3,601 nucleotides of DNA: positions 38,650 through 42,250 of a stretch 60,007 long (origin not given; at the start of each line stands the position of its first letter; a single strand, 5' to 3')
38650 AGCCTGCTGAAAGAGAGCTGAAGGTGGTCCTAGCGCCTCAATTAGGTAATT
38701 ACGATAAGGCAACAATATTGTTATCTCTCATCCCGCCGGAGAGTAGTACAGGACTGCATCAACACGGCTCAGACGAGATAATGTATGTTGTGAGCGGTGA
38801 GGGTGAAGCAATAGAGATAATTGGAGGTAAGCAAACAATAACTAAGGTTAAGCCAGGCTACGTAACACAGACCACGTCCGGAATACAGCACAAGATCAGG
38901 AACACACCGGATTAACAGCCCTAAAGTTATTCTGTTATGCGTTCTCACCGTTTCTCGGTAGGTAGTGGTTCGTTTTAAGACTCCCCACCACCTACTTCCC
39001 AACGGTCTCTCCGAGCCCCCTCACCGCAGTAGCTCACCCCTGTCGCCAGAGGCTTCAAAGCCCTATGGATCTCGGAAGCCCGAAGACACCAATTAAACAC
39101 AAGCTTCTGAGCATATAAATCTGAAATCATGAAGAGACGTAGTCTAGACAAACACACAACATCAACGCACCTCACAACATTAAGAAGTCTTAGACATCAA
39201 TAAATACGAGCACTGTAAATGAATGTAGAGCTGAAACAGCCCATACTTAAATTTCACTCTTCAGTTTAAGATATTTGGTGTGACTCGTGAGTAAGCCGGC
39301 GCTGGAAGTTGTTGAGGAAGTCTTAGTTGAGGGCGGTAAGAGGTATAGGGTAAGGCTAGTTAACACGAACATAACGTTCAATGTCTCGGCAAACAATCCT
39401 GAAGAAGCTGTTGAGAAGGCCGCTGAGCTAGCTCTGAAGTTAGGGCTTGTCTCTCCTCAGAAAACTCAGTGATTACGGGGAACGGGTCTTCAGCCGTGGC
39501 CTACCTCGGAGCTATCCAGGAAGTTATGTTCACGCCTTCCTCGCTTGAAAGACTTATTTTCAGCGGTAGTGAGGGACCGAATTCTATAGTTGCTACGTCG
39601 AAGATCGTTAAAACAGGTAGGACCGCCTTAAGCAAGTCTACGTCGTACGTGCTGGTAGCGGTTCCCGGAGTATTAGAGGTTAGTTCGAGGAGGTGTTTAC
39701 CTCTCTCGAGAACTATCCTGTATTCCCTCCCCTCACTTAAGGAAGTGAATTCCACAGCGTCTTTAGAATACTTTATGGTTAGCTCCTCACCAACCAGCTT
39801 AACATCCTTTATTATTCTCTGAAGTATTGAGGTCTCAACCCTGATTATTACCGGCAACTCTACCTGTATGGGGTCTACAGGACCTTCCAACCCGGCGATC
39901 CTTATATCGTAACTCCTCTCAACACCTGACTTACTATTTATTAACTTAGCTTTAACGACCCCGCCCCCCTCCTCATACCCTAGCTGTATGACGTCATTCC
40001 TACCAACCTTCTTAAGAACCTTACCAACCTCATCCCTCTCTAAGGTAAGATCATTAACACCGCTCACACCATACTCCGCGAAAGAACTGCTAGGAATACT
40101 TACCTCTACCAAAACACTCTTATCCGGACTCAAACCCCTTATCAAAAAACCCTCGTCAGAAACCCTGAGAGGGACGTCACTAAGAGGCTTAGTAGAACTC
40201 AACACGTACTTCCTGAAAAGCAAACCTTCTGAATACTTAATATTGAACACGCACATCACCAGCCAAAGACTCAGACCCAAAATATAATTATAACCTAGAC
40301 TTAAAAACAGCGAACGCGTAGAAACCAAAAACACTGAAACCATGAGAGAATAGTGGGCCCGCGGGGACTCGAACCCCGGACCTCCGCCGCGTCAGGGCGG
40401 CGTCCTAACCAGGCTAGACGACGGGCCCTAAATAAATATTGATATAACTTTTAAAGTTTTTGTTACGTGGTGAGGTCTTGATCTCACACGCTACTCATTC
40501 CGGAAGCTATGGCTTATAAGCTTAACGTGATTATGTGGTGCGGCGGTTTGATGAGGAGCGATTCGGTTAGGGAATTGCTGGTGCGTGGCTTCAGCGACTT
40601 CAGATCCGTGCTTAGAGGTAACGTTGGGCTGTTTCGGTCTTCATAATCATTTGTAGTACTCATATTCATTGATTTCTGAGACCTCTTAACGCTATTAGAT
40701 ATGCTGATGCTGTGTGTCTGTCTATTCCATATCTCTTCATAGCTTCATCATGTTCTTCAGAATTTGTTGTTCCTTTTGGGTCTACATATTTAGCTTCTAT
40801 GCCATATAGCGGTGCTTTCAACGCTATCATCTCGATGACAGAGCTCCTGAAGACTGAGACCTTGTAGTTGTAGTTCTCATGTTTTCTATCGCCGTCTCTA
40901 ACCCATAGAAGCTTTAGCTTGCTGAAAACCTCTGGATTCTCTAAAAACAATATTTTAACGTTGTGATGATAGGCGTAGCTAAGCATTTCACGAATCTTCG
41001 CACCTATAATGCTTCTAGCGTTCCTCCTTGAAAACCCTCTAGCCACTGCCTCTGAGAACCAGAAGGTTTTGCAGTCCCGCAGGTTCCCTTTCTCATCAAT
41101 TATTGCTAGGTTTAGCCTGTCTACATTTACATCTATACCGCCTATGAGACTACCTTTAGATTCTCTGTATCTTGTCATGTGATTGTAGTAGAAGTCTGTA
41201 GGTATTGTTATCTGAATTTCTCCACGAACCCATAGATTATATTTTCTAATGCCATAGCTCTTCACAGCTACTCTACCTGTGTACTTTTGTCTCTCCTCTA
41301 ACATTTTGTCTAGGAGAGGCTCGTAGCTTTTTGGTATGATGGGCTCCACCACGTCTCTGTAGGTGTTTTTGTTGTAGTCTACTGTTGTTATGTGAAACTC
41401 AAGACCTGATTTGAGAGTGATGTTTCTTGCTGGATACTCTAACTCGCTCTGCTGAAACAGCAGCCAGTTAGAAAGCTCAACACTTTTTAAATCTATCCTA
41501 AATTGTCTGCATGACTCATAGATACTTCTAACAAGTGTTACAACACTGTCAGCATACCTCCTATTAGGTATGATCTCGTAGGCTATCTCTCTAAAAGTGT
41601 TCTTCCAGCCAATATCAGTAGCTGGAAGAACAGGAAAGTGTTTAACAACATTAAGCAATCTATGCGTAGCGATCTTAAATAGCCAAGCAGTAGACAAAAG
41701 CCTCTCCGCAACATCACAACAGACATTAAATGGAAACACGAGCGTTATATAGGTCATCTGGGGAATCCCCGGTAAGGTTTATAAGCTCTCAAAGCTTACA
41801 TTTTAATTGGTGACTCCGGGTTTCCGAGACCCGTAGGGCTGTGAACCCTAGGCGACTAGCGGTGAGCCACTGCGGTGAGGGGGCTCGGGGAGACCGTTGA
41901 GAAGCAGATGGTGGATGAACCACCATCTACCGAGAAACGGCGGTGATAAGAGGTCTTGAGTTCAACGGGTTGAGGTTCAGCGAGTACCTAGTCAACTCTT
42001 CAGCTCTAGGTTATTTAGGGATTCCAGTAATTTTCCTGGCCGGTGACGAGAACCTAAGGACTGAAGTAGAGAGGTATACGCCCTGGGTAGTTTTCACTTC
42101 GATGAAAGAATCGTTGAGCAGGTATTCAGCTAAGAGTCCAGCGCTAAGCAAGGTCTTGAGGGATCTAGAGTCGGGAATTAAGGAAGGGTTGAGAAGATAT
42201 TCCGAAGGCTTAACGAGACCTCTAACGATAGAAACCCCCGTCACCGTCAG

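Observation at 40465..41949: TnpB-like element with a conserved structured module that appears to be transcribed divergently and outward across the element end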

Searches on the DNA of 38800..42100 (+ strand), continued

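Call 50: search_with_rna_model(model_id=R1, sources=[L048, L049, L050, L051, L052, L053, L054, L055, L056, L057, L058, L059, L060, L061, L062, L063, L064, L065, L066, L067, L068, L069, L070, L071, L072, L073, L074, L075, L076, L077, L078, L079, L080, L081, L082, L083, L084, L085, L086, L087, L088, L089, L090, L091, L092, L093, L094, L095, L096, L097, L098, L099, L100, L101, L102, L103, L104, L105, L106, L107, L108, L109, L110, L111, L112, L113, L114, L115, L116, L117, L118, L119, L120, L121, L122, L123, L124, L125], max_evalue=0.00001, make_alignment=true)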
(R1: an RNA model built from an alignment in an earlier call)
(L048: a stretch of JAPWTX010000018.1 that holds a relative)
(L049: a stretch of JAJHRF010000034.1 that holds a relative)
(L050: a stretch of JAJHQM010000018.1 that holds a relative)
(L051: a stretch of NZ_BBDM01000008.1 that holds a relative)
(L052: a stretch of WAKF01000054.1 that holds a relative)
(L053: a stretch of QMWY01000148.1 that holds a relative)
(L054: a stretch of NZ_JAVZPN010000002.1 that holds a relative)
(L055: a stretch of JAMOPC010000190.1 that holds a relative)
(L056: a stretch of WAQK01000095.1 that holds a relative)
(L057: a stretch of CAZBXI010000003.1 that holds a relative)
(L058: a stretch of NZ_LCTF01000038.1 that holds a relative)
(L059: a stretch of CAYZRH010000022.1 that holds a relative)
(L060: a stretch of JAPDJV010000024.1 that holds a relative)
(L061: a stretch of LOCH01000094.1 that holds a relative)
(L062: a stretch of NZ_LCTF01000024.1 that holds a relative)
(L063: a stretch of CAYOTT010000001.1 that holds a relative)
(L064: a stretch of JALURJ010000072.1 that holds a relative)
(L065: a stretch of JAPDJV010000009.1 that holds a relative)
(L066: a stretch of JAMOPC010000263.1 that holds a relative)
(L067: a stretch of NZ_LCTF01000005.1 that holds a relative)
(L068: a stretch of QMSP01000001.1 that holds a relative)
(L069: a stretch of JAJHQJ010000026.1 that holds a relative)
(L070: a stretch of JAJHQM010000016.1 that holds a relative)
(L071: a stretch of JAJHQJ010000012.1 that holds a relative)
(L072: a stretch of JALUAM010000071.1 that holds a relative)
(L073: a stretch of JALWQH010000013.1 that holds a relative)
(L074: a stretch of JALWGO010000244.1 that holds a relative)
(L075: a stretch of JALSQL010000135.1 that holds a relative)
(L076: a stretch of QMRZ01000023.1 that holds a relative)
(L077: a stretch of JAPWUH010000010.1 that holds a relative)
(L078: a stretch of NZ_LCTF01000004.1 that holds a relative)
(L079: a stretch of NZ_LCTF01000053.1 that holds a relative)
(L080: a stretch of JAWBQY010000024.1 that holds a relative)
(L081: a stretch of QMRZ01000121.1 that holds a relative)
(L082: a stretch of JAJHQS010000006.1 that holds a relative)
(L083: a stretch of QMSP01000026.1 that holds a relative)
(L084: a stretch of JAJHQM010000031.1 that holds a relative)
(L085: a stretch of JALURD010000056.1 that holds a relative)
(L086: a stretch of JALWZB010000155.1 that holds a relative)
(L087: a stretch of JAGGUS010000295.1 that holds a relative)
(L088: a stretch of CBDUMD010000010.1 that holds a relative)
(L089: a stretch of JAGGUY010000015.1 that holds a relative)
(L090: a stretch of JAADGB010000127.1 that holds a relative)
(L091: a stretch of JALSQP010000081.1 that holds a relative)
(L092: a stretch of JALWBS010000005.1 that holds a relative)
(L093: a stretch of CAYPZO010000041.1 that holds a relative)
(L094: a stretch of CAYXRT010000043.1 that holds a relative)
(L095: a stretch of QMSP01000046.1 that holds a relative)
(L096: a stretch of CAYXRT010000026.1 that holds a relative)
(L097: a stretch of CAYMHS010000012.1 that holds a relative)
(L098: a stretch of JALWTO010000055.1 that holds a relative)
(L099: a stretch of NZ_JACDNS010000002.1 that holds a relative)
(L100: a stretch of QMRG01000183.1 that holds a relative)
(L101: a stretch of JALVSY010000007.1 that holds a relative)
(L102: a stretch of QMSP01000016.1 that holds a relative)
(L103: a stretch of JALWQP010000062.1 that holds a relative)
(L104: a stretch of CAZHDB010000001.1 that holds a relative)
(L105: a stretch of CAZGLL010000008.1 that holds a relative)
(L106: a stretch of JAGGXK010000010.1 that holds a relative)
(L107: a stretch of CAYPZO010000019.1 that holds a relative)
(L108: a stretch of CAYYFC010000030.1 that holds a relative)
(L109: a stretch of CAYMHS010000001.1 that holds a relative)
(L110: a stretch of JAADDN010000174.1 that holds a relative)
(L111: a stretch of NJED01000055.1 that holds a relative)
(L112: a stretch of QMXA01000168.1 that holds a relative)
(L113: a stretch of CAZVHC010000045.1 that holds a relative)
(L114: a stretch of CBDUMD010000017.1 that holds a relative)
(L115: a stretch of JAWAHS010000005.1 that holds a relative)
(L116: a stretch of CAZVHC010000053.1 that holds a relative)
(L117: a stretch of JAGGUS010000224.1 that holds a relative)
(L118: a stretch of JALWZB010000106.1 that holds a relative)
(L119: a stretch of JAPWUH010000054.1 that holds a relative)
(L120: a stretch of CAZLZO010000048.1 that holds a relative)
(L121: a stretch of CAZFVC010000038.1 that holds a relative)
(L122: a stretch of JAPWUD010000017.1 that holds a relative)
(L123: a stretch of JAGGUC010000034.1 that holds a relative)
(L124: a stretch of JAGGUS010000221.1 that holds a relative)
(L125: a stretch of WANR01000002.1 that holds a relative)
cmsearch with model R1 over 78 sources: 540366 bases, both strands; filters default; matches with E-value up to 0.00001: 45.
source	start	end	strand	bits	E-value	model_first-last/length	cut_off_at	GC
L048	3785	3958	-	155.1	1.5e-36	1-157/157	no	0.52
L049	2616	2790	-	146.4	2.3e-34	1-157/157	no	0.51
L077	3790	3959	-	140.6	6.8e-33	1-157/157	no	0.63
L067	3817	3959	-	127.8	1.1e-29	1-157/157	no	0.66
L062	3805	3955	-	124.7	6.3e-29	1-157/157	no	0.66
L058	3804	3954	-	117.7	3.6e-27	1-157/157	no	0.66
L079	1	139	-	110.9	1.8e-25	1-147/157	3'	0.66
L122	3810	3952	-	106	3.1e-24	1-157/157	no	0.62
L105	3828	3982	+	103.8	1.1e-23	1-157/157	no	0.53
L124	2501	2666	-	101.7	3.7e-23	1-157/157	no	0.5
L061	2514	2626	-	97.4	4.5e-22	1-157/157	no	0.67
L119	3852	4014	-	97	5.4e-22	1-157/157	no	0.6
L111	3154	3294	+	96.8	6.2e-22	1-157/157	no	0.55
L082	3827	3940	-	91.8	1.1e-20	1-157/157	no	0.6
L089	3786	3951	-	88.3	8.2e-20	1-157/157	no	0.52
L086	3773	3940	-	87.5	1.3e-19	1-157/157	no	0.49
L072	86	221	-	84.7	6.6e-19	1-157/157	no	0.68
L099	3784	3938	-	83.9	1e-18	1-157/157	no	0.59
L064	303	450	-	79.7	1.2e-17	1-157/157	no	0.67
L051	3841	3959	-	78.3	2.7e-17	1-157/157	no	0.63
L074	3820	3955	-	72.2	8.9e-16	1-157/157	no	0.57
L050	3823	3958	-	69.6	4.1e-15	1-157/157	no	0.57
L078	3849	3959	-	67.9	1.1e-14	1-157/157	no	0.67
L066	3823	3958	-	65.7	3.9e-14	1-157/157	no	0.5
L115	3837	3953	-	65.3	4.9e-14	1-157/157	no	0.6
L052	3821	3958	-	64.6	7.1e-14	1-157/157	no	0.62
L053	327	465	-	62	3.2e-13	1-157/157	no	0.6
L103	3530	3649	-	61.9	3.4e-13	1-157/157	no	0.6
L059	3821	3957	-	60.4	8.1e-13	1-157/157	no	0.53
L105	3689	3808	-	54.7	2.2e-11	1-157/157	no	0.59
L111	3016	3135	-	54.6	2.3e-11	1-157/157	no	0.57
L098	3826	3946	-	54.4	2.5e-11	1-157/157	no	0.6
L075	3810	3947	-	52.3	8.8e-11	1-157/157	no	0.64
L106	3833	3951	-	52.1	9.8e-11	1-157/157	no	0.55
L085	3805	3946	-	52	1e-10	1-157/157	no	0.65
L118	428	547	-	51.1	1.8e-10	1-157/157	no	0.57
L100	713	832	-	48.7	6.8e-10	1-157/157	no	0.57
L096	3776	3927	-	48.4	8.5e-10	1-157/157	no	0.55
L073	3786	3922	-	48.2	9.2e-10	1-157/157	no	0.53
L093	3783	3930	-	48.2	9.5e-10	1-157/157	no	0.52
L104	3820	3938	-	45.9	3.5e-09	1-157/157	no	0.59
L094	1895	2048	-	45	5.7e-09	1-157/157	no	0.57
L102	2649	2763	-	39.4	1.5e-07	1-157/157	no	0.58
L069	3808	3945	-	36.2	9.4e-07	1-157/157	no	0.64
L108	3789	3932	-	35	1.8e-06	1-157/157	no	0.54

Alignment A6: 45 matches aligned to the model, 227 columns, each read 5' to 3' on its own strand. Consensus structure (alignment columns), stored with it:
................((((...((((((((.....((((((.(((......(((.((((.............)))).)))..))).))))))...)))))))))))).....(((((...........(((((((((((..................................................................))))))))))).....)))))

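Call 63: search_with_rna_model(model_id=R1, sources=[L127, L128, L129, L130, L131, L132, L133, L134, L135, L136, L137, L138, L139, L140, L141, L142, L143, L144, L145, L146, L147, L148, L149, L150, L151, L152, L153, L154, L155, L156, L157, L158, L159, L160, L161, L162, L163, L164, L165, L166, L167, L168, L169, L170, L171, L173, L174, L175, L176, L179, L186, L188, L195, L201], max_evalue=1)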
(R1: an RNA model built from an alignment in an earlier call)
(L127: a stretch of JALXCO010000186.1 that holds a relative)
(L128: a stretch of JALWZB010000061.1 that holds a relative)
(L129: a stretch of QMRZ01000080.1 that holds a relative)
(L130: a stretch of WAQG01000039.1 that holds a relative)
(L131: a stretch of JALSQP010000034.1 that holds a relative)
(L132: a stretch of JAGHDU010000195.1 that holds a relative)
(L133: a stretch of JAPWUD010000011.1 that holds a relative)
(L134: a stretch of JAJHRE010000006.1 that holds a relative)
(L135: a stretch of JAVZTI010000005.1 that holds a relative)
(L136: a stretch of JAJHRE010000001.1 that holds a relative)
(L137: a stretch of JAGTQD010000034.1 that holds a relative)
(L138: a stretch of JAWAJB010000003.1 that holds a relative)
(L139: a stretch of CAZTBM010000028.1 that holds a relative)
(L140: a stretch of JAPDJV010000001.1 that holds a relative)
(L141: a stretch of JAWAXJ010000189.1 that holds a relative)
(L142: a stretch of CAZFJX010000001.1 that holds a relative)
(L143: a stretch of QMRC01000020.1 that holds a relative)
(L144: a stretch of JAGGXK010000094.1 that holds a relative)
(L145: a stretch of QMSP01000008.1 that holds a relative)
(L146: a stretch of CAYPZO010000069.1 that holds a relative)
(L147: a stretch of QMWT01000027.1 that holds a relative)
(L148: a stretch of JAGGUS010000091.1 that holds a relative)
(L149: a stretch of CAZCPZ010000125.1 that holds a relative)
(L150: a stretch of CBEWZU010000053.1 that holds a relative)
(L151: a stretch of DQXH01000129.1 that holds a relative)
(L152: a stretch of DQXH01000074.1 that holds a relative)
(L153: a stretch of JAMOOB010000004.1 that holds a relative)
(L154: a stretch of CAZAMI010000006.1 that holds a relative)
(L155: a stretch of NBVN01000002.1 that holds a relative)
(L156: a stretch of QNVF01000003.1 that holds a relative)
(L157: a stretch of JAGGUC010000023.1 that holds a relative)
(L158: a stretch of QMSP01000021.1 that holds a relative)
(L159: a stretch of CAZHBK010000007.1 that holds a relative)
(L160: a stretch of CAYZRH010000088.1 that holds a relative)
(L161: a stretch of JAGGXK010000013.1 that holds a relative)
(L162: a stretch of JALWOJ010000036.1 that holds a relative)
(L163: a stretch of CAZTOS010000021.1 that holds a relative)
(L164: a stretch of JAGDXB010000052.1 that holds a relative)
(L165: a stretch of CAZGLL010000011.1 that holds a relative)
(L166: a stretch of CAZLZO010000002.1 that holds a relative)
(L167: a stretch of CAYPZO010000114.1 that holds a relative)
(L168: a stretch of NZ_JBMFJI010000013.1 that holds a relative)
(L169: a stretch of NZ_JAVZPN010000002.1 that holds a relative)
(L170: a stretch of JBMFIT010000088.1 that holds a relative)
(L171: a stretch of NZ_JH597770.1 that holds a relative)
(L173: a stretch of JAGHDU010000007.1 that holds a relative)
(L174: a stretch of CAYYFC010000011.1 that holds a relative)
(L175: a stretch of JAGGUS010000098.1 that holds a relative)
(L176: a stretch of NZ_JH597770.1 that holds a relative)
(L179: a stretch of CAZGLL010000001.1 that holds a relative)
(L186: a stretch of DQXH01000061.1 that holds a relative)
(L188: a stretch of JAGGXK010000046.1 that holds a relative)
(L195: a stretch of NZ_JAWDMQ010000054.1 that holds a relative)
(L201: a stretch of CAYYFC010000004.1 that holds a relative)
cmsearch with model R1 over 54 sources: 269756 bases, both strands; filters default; matches with E-value up to 1: 10.
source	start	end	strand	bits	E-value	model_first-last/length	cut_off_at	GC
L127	3763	3899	+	68.6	3.6e-15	1-157/157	no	0.57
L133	2100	2276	-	67.3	7.4e-15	1-157/157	no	0.57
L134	2102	2285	-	63.5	6.7e-14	1-157/157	no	0.53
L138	2083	2259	-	62.6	1.2e-13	1-157/157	no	0.63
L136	1394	1573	+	61.5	2.2e-13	1-157/157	no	0.54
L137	2084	2256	-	57.8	1.8e-12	1-157/157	no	0.56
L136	2057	2193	-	55.4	7.3e-12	1-157/157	no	0.58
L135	2083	2256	-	53.2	2.5e-11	1-157/157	no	0.61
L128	2192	2259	-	14.6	0.12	19-90/157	no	0.72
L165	4945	5037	-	13.6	0.21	1-157/157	no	0.39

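Call 86: search_with_rna_model(model_id=R1, sources=[L205, L204], max_evalue=10, filters=off)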
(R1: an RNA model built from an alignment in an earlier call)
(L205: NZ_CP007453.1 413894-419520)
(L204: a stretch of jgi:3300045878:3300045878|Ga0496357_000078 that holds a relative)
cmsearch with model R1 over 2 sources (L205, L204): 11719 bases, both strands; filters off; matches with E-value up to 10: 11.
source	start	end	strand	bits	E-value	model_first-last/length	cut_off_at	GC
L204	2288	2461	-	162.2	5.5e-40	1-157/157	no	0.52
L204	3891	4025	+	31.4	3.2e-07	1-157/157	no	0.55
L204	2261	2365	+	16.2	0.0021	1-157/157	no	0.4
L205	5479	5532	-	7.1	0.4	101-153/157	no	0.54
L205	5485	5527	+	5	1.3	107-148/157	no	0.65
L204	3549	3657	-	3.4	3.3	1-157/157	no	0.37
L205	2386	2517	+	3.2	3.9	1-157/157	no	0.5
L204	4718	4751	-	2.4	5.9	39-72/157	no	0.35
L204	3555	3622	+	2.1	7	1-157/157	no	0.34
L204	2397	2414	+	1.9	8.1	48-65/157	no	0.61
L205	979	1040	+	1.5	9.8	100-154/157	no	0.4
